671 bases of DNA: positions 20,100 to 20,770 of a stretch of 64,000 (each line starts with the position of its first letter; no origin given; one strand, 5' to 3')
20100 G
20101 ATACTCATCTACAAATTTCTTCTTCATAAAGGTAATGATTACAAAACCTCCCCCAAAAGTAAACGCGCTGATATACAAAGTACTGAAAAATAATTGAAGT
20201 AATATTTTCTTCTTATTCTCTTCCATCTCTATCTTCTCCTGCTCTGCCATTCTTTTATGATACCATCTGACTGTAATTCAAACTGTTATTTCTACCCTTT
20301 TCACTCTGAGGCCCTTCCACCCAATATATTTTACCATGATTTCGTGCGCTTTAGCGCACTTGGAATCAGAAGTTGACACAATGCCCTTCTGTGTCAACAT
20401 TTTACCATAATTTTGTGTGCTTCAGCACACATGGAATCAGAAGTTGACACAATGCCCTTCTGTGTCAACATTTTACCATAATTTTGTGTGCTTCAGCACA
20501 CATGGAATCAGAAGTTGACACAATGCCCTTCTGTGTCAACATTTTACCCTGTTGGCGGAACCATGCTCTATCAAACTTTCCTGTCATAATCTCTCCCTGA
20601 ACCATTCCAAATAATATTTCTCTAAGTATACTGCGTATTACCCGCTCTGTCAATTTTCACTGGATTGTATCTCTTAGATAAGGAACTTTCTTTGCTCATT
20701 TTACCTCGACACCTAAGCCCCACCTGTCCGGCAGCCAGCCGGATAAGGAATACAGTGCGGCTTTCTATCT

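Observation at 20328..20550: Three more A units upstream of the split chromate transporter; the second hairpin is kept by covariation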

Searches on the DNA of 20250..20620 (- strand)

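Call 10: search_rna_families(source=window, start=20250, end=20620, threshold=evalue, max_evalue=10, show_alignments=3)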
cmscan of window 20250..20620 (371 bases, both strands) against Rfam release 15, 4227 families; matches with E-value up to 10: 10.
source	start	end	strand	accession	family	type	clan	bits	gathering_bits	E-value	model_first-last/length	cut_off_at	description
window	20460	20523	-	RF04165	mir-2483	Gene; miRNA;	-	18.3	75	0.72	1-80/80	no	mir-2483 microRNA precursor family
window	20404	20506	+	RF04124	MIR8565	Gene; miRNA;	-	17.5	136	1.5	1-154/154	no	MIR8565 microRNA precursor family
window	20367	20513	-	RF02986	FuFi-1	Gene; sRNA;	-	17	59.6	0.15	1-175/175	no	FuFi-1 RNA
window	20516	20620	+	RF01504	Afu_254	Gene; sRNA;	-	14.7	60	6.1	1-155/158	3'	A. fumigatus sRNA Afu_254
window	20463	20529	+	RF01400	istR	Gene; antitoxin;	-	13.6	45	2.6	1-130/130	no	istR Hfq binding RNA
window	20503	20551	-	RF03684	mir-1990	Gene; miRNA;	-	13.3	63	3.7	1-75/75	no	mir-1990 microRNA precursor family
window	20411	20470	-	RF03027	RT-6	Gene; sRNA;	-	12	46.7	5.5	1-75/75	no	RT-6 RNA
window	20256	20306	-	RF00571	SNORD65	Gene; snRNA; snoRNA; CD-box;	CL00057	11.4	41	8.4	1-73/73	no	Small nucleolar RNA SNORD65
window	20588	20620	-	RF01762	whalefall-1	Gene; sRNA;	-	11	37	6.3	24-56/56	5'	Whalefall-1 RNA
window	20250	20374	+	RF00636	NRON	Gene;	-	8.1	50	4.4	248-370/370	5'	ncRNA Repressor of NFAT (nuclear factor of activated T cells)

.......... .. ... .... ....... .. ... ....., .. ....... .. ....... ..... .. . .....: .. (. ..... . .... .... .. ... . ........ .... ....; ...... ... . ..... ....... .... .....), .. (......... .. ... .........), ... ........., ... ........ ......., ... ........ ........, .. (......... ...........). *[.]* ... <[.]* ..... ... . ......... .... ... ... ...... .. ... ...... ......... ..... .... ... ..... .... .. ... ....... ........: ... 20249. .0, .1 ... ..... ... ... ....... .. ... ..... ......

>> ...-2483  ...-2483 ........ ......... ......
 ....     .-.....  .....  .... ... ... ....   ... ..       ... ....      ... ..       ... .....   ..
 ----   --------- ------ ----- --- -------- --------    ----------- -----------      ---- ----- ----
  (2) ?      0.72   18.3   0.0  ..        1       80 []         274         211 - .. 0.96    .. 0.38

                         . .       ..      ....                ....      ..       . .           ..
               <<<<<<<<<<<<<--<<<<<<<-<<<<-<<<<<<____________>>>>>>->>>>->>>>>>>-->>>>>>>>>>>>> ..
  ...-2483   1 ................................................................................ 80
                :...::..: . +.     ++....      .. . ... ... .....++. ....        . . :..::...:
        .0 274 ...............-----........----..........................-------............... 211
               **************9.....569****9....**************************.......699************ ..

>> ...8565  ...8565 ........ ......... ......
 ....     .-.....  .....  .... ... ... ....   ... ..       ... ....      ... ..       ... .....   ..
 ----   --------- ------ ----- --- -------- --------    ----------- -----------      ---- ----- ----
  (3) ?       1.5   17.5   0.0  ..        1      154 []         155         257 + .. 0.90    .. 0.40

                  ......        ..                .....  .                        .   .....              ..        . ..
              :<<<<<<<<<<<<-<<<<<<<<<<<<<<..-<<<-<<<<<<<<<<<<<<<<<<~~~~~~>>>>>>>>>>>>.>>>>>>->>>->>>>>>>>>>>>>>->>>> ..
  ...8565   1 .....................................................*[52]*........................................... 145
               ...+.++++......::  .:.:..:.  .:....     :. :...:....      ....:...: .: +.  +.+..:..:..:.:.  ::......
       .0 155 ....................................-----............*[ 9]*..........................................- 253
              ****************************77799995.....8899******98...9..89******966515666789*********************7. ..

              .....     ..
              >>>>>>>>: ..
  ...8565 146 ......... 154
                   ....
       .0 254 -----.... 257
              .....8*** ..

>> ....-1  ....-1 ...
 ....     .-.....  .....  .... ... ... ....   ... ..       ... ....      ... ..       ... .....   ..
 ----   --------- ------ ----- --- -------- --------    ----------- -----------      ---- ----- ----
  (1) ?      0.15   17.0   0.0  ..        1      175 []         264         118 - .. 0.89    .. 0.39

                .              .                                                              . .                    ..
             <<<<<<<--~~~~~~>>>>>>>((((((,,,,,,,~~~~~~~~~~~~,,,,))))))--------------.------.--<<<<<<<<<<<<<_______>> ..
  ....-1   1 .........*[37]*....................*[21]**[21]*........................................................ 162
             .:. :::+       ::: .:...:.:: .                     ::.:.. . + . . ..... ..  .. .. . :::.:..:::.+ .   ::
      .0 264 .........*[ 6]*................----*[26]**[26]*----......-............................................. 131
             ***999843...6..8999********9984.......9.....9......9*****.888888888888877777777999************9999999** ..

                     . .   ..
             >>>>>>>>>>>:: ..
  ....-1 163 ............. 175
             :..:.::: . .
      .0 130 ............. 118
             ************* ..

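Call 67: search_dna_similar(query=window:20328-20552:-, collection=plasmids, mode=distant, max_rows=10)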
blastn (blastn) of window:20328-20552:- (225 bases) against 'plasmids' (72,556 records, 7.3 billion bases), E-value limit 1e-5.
No match.
